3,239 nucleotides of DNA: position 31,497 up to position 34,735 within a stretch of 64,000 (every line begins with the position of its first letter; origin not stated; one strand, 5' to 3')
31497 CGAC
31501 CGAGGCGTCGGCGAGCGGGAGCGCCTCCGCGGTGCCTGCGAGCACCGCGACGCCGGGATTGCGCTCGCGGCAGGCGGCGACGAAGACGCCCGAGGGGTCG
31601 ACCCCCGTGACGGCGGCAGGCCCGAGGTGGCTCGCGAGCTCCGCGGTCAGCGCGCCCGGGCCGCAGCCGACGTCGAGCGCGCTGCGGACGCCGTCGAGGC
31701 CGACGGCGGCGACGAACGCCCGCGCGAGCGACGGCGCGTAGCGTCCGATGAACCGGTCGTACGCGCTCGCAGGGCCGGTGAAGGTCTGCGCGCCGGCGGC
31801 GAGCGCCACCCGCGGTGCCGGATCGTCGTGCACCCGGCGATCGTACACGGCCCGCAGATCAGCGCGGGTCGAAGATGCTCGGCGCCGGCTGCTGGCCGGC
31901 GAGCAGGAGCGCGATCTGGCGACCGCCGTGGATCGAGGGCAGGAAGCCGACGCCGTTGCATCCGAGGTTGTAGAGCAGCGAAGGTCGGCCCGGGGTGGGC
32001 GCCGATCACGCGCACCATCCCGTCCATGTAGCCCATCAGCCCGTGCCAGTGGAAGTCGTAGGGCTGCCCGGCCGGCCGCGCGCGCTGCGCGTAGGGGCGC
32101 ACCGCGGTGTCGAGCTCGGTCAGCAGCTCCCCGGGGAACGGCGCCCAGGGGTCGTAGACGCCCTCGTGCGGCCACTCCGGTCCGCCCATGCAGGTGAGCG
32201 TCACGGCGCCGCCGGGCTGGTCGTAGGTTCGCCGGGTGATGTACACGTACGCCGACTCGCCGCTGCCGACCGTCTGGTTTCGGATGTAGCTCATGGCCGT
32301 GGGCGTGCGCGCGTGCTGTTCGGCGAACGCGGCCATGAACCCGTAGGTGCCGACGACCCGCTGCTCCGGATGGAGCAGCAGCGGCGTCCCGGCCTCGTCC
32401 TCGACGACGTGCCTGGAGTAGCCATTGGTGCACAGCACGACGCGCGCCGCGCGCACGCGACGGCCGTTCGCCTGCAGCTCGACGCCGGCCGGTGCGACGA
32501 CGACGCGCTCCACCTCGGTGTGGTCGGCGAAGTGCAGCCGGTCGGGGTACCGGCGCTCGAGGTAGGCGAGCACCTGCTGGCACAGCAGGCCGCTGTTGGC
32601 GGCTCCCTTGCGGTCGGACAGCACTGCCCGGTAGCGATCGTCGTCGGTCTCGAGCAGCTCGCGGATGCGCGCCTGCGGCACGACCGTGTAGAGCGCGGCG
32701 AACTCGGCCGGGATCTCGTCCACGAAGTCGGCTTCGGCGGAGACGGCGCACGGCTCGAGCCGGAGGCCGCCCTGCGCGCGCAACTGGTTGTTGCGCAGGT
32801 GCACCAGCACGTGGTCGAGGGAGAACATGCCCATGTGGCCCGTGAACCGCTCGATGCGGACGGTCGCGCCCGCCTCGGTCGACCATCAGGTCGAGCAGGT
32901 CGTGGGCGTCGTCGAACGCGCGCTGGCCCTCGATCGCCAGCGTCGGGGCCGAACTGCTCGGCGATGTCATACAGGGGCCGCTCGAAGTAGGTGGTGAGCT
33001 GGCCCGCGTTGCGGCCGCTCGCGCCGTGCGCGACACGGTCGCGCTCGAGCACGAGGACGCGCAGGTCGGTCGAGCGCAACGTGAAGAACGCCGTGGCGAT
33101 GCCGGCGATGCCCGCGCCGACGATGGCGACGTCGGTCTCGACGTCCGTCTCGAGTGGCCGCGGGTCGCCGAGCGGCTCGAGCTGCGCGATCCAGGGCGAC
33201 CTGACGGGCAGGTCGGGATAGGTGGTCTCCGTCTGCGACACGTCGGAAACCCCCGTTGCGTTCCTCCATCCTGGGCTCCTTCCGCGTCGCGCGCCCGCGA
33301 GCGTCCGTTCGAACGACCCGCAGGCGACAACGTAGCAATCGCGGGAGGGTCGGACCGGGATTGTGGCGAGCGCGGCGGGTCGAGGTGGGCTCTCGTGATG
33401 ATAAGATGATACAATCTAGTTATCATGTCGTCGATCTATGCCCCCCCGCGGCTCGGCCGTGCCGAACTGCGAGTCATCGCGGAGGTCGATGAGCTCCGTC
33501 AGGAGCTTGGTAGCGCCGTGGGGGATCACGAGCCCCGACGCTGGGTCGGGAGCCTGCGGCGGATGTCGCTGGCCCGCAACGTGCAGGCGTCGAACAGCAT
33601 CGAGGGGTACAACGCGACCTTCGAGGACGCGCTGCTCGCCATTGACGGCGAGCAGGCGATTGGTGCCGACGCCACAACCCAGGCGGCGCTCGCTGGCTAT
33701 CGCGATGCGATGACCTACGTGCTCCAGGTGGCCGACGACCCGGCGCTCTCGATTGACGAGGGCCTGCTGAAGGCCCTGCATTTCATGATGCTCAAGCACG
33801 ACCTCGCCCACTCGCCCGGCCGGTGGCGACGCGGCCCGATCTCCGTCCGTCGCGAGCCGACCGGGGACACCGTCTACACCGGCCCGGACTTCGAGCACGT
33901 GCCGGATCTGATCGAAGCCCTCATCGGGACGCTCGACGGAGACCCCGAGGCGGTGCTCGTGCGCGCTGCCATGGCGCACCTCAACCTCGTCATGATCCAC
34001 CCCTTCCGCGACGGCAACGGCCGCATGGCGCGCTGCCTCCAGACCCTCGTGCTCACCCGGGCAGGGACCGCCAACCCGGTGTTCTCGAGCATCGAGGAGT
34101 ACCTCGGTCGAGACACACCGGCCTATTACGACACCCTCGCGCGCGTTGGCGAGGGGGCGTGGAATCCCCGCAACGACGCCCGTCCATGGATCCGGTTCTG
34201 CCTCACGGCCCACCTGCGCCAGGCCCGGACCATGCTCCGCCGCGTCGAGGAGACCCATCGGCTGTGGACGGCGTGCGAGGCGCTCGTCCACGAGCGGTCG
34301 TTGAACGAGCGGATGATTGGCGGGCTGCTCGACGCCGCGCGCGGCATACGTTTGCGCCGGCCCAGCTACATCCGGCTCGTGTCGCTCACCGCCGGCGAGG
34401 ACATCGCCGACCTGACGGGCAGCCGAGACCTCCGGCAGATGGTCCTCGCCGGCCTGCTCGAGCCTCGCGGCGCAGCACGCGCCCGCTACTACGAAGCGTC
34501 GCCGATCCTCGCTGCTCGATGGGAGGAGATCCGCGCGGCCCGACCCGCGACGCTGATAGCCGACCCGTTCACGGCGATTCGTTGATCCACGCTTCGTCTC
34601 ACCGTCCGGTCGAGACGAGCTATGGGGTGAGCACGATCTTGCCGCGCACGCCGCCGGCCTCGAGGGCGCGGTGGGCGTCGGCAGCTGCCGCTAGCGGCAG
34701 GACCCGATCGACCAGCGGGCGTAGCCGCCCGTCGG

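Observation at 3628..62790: About 40 frame breaks are packed into 11 genes, and almost every one behaves as a single extra nucleotide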

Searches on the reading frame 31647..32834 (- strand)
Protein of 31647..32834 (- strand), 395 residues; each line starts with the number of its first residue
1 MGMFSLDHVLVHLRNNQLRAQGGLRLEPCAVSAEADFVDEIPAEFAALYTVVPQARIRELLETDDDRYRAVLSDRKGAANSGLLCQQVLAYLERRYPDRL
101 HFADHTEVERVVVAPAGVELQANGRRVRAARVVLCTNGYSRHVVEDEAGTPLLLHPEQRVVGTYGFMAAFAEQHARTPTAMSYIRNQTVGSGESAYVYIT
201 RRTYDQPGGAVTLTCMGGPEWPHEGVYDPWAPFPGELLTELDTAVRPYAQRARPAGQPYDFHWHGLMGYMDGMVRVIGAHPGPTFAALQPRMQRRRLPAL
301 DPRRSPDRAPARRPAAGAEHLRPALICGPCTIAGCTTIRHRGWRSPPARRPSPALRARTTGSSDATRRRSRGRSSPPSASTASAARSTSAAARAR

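Call 36: list_cluster_members(proteins=[window:31647-32834:-, window:32291-33241:-, window:49091-51178:+, window:49094-51178:+, window:47720-49018:-, window:47720-49015:-, window:52446-53291:+, window:57962-60307:+, window:60868-61629:-, window:6565-8088:-])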
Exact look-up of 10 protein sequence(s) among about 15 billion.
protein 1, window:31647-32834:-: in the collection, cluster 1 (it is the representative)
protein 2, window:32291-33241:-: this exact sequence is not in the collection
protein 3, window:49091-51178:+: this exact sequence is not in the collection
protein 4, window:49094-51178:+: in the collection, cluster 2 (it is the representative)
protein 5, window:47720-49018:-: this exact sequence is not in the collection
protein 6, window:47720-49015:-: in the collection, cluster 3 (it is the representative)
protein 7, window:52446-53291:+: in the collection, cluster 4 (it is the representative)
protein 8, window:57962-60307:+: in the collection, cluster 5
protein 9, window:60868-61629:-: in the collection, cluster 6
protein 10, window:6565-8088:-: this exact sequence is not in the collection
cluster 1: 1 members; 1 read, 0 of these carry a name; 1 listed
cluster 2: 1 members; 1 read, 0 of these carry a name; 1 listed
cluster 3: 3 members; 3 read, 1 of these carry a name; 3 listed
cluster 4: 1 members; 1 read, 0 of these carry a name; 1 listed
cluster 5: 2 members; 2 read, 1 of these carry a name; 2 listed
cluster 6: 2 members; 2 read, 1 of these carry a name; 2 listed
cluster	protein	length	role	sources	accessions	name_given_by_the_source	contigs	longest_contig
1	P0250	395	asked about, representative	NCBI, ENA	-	-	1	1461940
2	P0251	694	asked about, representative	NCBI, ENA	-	-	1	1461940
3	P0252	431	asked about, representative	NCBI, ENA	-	-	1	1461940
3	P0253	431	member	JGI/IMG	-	NADH dehydrogenase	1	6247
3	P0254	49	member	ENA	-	-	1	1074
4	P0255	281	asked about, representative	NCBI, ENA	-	-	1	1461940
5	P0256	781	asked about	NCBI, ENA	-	-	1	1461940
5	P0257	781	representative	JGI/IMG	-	diguanylate cyclase (GGDEF)-like protein/PAS domain S-box-containing protein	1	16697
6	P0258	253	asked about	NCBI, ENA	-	-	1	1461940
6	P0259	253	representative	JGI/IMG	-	uncharacterized membrane protein YfcA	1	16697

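Call 37: find_encoding_contigs(protein=P0253, flank=10000, max_places=3)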
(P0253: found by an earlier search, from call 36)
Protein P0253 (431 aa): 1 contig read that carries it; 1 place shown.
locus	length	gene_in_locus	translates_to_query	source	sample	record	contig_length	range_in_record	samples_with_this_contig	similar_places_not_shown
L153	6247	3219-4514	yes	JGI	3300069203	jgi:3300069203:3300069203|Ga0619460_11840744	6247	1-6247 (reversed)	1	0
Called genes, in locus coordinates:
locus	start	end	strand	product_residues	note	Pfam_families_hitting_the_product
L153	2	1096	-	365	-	?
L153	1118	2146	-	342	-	PF02779:Transket_pyr, PF02780:Transketolase_C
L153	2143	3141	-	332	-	PF00676:E1_dh, PF02775:TPP_enzyme_C (weak)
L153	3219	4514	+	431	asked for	PF01134:GIDA (faint), PF01266:DAO (faint), PF01494:FAD_binding_3 (weak), PF07992:Pyr_redox_2, PF13450:NAD_binding_8 (weak), PF13454:NAD_binding_9 (faint), PF00070:Pyr_redox (weak)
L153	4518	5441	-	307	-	PF00296:Bac_luciferase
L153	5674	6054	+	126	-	PF00903:Glyoxalase, PF22677:Ble-like_N (weak)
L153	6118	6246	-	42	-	?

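Call 38: find_encoding_contigs(protein=P0259, flank=10000, max_places=3)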
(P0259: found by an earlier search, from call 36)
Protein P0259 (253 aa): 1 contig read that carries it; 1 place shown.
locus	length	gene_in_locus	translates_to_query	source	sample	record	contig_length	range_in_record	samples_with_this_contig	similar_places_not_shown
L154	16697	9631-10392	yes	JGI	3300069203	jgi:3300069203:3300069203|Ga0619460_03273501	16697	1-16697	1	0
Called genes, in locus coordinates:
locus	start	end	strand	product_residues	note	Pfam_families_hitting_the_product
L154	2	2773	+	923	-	?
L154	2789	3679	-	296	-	-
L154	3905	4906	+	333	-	PF01734:Patatin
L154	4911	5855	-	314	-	PF04199:Cyclase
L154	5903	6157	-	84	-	-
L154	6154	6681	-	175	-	PF02870:Methyltransf_1N, PF01035:DNA_binding_1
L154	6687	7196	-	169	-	PF09859:Oxygenase-NA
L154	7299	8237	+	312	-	PF01544:CorA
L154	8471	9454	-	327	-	PF00248:Aldo_ket_red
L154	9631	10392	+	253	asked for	PF01925:TauE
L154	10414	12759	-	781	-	PF08447:PAS_3 (weak), PF00990:GGDEF, PF00563:EAL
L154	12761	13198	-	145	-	-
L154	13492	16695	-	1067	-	?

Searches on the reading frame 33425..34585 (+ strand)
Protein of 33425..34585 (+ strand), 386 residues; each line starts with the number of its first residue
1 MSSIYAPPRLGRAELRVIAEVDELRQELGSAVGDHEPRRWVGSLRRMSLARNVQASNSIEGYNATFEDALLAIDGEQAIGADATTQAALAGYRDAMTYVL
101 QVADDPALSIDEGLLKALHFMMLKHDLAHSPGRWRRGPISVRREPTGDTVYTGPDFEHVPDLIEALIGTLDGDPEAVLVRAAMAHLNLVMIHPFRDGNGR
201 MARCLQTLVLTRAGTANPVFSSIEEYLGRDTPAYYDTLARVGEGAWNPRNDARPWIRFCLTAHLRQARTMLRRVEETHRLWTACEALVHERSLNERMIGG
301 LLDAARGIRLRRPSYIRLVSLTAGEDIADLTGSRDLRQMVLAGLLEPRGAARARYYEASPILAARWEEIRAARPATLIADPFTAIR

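Call 10: find_related_loci(query=window:33425-34585:+, collection=metagenome_contigs, flank=10000)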
Query window:33425-34585:+ (386 aa) in metagenome_contigs; peptide patterns used: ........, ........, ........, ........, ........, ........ (x = any residue, [..] = any of these).
459 stretches matched a pattern; 68 encode a relative of the query (tblastn E <= 1e-3); 68 distinct loci.
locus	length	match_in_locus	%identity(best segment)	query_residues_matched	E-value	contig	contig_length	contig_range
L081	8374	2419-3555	61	2-382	1e-146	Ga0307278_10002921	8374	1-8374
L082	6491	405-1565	59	1-383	1e-145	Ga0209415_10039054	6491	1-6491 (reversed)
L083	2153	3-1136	58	3-382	9e-152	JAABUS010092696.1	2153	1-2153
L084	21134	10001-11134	59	4-383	5e-141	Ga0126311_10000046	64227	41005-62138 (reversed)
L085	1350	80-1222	58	1-382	1e-154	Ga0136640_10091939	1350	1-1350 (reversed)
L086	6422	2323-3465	58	1-383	5e-140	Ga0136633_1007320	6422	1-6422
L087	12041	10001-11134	57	4-383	5e-139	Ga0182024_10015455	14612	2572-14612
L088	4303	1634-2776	59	1-382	6e-142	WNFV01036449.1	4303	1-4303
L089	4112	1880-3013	59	4-383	4e-142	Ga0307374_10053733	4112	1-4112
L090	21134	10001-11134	59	4-383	1e-138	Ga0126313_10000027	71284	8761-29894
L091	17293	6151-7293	57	1-383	3e-137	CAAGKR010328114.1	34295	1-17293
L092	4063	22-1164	56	4-386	2e-140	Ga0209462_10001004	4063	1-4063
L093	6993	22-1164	56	4-386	3e-137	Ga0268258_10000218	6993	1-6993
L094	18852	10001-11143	57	4-386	6e-137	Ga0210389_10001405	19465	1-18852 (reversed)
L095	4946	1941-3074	57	4-383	3e-138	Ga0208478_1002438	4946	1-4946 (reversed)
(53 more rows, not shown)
